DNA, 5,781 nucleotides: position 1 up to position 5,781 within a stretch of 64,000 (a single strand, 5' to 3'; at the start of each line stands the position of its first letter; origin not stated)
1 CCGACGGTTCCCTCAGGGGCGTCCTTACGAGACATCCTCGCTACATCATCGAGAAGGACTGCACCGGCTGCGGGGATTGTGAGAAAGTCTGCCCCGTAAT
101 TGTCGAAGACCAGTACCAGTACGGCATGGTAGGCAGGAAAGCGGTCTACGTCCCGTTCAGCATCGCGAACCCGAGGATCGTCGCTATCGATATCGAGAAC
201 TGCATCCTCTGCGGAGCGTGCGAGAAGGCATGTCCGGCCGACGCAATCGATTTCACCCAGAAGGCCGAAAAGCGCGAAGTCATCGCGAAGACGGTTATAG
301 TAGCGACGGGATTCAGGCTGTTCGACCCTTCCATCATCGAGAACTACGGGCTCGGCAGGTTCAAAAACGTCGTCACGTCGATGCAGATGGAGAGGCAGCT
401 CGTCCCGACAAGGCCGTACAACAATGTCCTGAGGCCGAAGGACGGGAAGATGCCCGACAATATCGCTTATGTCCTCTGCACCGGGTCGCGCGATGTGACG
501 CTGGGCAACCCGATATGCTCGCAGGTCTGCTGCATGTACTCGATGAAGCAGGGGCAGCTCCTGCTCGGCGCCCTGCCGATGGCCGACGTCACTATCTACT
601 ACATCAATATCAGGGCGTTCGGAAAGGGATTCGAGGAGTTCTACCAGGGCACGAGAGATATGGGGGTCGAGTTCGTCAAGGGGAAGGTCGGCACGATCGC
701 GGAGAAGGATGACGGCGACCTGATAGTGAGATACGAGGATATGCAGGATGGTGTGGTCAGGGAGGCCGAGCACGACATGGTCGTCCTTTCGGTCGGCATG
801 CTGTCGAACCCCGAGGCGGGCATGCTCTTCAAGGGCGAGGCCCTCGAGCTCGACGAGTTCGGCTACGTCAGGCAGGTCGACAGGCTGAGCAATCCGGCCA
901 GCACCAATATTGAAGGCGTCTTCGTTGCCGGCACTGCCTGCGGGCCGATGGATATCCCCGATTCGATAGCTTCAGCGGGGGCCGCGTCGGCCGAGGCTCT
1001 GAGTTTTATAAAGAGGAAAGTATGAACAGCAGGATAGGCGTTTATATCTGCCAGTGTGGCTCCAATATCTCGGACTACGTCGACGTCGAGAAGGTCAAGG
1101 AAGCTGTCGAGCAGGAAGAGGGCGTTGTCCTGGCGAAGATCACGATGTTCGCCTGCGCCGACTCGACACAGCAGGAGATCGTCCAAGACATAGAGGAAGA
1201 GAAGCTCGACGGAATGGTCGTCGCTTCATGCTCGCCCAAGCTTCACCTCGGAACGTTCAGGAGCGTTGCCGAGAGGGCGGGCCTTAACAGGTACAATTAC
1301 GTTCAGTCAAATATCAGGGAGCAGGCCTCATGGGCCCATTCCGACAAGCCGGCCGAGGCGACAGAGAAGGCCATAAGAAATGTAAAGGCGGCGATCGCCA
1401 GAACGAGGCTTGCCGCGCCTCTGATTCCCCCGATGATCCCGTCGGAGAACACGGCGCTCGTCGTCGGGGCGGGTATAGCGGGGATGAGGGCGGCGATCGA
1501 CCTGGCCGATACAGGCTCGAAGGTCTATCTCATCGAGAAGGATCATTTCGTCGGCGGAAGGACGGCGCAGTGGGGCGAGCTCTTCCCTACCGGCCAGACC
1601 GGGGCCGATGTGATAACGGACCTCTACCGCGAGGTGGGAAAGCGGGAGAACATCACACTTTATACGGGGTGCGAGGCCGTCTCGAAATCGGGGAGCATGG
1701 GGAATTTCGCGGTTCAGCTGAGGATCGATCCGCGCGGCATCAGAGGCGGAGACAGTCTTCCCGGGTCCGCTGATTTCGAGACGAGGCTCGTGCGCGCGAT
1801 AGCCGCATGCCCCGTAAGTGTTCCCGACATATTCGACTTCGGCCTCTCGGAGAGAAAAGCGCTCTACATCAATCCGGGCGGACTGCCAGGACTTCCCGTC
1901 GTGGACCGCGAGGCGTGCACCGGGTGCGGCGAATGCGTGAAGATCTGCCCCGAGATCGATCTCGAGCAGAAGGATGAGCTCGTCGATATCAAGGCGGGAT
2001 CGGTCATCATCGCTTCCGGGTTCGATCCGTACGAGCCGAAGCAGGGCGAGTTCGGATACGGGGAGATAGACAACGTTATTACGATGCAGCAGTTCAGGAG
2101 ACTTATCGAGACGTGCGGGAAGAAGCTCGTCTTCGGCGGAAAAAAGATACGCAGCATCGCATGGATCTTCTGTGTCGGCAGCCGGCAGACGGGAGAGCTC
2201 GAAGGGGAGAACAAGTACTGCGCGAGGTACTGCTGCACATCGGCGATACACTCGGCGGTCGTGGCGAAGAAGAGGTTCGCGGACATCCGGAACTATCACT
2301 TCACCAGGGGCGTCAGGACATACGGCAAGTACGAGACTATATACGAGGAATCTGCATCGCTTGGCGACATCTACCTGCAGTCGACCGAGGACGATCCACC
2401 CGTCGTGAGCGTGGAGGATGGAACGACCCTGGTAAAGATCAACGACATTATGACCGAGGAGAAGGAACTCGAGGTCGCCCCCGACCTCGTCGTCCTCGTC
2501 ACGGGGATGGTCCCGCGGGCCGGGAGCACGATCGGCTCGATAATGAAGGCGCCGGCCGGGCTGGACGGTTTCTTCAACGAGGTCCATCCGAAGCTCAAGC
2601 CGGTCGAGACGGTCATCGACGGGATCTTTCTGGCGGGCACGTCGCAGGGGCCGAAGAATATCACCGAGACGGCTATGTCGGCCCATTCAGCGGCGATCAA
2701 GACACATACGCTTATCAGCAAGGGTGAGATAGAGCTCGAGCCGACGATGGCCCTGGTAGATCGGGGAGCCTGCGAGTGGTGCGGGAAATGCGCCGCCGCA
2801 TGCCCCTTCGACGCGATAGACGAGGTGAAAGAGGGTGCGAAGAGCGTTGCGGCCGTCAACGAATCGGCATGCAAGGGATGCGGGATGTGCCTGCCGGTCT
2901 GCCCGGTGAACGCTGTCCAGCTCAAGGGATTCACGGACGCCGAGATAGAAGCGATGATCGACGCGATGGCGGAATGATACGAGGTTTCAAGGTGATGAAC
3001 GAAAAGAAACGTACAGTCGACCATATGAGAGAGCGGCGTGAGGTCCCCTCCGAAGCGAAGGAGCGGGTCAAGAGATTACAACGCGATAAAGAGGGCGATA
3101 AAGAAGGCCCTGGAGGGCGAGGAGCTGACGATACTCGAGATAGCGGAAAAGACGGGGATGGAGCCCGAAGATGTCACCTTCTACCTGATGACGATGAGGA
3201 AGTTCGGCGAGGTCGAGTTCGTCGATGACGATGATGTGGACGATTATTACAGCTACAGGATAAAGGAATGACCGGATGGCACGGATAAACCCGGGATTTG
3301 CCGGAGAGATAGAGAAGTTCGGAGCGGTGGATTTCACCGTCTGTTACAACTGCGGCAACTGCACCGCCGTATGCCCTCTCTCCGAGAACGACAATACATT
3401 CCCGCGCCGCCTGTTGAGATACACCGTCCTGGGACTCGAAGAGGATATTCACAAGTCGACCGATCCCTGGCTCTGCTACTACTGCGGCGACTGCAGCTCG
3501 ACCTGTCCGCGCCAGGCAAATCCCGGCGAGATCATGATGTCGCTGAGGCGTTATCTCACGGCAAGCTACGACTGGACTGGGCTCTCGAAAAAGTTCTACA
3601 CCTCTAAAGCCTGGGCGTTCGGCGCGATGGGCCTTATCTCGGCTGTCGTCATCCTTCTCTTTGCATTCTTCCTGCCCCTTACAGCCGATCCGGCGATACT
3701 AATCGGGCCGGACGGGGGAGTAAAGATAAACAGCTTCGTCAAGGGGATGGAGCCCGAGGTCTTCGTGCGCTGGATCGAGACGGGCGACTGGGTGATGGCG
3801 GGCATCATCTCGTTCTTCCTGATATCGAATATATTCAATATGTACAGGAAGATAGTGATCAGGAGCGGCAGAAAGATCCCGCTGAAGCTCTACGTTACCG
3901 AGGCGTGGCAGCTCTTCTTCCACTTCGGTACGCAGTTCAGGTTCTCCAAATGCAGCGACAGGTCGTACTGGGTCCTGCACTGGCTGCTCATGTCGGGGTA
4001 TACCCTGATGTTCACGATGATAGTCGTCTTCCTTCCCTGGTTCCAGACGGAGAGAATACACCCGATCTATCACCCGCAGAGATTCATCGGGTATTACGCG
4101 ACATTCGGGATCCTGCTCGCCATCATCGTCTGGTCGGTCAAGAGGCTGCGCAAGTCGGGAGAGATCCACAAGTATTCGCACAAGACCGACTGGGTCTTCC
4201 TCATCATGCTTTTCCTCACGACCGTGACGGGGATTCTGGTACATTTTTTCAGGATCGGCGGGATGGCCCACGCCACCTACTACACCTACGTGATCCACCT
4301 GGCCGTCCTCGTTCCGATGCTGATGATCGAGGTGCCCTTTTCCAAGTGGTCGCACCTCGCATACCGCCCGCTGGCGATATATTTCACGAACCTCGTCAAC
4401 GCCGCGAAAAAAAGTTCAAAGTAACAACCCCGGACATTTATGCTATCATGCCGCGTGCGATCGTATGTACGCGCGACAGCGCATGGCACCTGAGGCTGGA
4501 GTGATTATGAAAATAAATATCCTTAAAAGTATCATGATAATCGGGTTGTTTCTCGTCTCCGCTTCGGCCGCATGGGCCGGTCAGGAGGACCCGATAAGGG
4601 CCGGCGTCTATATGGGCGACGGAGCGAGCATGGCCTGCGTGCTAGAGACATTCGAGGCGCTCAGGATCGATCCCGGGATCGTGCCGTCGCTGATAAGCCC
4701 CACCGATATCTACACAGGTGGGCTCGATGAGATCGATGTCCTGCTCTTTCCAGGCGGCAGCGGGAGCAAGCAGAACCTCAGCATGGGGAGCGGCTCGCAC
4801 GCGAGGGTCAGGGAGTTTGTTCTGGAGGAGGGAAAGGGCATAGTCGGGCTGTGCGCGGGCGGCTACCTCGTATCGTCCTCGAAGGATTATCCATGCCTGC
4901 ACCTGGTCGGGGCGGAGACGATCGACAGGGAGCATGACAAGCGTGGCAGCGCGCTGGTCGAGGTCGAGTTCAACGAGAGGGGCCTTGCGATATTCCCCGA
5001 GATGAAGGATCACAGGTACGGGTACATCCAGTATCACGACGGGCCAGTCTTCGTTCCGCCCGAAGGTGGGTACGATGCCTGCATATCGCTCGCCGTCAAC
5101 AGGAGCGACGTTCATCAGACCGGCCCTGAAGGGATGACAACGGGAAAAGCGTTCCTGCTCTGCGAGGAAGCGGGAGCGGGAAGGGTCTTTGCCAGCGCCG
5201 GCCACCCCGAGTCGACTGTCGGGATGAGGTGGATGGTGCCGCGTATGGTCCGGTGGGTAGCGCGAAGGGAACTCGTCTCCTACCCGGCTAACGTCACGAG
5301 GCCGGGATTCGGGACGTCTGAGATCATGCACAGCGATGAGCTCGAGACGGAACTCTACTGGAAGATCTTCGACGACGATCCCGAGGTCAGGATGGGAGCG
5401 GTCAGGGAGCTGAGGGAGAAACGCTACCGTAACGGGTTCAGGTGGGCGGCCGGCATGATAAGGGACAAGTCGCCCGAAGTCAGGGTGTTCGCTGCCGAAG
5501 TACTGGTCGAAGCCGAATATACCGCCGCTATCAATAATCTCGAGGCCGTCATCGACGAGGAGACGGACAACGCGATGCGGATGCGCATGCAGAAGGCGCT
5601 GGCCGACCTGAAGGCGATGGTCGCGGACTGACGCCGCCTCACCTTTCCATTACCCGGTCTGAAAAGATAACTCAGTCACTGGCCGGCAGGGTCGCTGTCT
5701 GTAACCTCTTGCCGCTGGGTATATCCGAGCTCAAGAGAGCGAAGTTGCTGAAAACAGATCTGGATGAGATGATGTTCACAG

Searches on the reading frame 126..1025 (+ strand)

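Call 80: search_protein_families(library=pfam, proteins=[window:126-1025:+], max_evalue=0.00001)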
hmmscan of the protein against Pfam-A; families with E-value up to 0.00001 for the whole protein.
window:126-1025:+ (299 aa): 5 families
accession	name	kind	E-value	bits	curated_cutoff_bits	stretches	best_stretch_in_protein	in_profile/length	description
PF07992.20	Pyr_redox_2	-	2.5e-10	40.7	26.1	1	35-284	92-284/291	Pyridine nucleotide-disulphide oxidoreductase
PF00037.32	Fer4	-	8.5e-07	29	21.1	1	20-42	2-24/24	4Fe-4S binding domain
PF12837.12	Fer4_6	-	3.6e-06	27.1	25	1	18-41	1-24/24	4Fe-4S binding domain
PF12797.12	Fer4_2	-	3.9e-06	26.9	24.5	1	18-38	2-22/22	4Fe-4S binding domain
PF12838.12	Fer4_7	-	4.9e-06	27.3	27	1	25-52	1-28/52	4Fe-4S dicluster domain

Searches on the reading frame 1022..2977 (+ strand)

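Call 80: search_protein_families(library=pfam, proteins=[window:1022-2977:+], max_evalue=0.00001)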
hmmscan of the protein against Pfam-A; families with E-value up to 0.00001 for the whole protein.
window:1022-2977:+ (651 aa): 14 families
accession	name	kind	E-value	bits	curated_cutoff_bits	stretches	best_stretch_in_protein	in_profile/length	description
PF13237.11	Fer4_10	-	2.4e-13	50.2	25.5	1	579-628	4-53/53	4Fe-4S dicluster domain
PF12838.12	Fer4_7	-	1e-12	48.8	27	1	584-631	2-52/52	4Fe-4S dicluster domain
PF12797.12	Fer4_2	-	1.2e-12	47.4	24.5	0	292-311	3-22/22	4Fe-4S binding domain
PF12837.12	Fer4_6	-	2.5e-12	46.5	25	1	292-311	2-21/24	4Fe-4S binding domain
PF14697.11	Fer4_21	-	6.6e-12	45.8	35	1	577-633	1-58/59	4Fe-4S dicluster domain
PF00037.32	Fer4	-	1.9e-11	43.7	21.1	1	612-632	3-23/24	4Fe-4S binding domain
PF13484.11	Fer4_16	-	3.4e-11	44.2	30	0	584-603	2-22/66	4Fe-4S double cluster binding domain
PF25160.1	LdpA_Fe-S-bd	-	7e-11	42.2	27.6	0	610-634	21-45/49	LdpA Fe-S cluster-binding domain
PF13187.11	Fer4_9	-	1.3e-10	41.6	27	1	583-631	1-51/52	4Fe-4S dicluster domain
PF12831.13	FAD_oxidored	-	2.1e-08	34.3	27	1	146-208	3-67/416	FAD dependent oxidoreductase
PF07992.20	Pyr_redox_2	-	6.5e-08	32.8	26.1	0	146-182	4-41/291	Pyridine nucleotide-disulphide oxidoreductase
PF00890.30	FAD_binding_2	-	7.4e-08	32.4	20.4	1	145-182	2-39/414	FAD binding domain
PF13450.12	NAD_binding_8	-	6.2e-07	30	21.9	1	147-184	1-38/68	NAD(P)-binding Rossmann-like domain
PF13459.11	Fer4_15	-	9.4e-07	29.9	22.4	0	293-324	2-33/66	4Fe-4S single cluster domain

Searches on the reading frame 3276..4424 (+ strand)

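Call 80: search_protein_families(library=pfam, proteins=[window:3276-4424:+], max_evalue=0.00001)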
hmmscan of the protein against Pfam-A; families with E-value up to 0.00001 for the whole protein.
window:3276-4424:+ (382 aa): 6 families
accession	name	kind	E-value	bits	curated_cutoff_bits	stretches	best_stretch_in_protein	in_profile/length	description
PF13183.11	Fer4_8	-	1.8e-08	35.2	27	1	22-79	4-66/68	4Fe-4S dicluster domain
PF13237.11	Fer4_10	-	1.5e-07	31.7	25.5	1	19-78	5-53/53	4Fe-4S dicluster domain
PF13187.11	Fer4_9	-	5.5e-07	29.9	27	1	23-81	2-51/52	4Fe-4S dicluster domain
PF25160.1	LdpA_Fe-S-bd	-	1.2e-06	28.6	27.6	0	17-36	22-41/49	LdpA Fe-S cluster-binding domain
PF13534.11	Fer4_17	-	1.3e-06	29.3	22.2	1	23-80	2-59/61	4Fe-4S dicluster domain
PF12838.12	Fer4_7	-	8.3e-06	26.6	27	0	23-81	2-52/52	4Fe-4S dicluster domain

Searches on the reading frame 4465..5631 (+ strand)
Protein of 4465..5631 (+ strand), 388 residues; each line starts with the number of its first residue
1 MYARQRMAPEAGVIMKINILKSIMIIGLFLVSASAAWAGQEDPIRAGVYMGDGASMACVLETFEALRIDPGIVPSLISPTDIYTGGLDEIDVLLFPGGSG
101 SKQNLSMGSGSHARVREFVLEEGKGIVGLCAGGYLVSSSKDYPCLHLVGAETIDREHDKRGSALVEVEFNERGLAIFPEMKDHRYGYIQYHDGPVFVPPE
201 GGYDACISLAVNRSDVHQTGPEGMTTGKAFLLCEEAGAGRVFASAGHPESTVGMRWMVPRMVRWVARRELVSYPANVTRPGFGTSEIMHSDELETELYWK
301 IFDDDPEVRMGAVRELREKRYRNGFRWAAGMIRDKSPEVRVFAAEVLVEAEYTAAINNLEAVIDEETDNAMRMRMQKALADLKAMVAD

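Call 80: search_protein_families(library=pfam, proteins=[window:4465-5631:+], max_evalue=0.00001)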
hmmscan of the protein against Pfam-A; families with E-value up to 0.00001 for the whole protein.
window:4465-5631:+ (388 aa): 2 families
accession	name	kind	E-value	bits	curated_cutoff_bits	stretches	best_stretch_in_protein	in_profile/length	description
PF13646.12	HEAT_2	-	1.2e-08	35.6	27.7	1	303-380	11-88/88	HEAT repeats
PF09825.15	BPL_N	-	2e-07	30.7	24.2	0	48-139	5-98/283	Biotin-protein ligase, N terminal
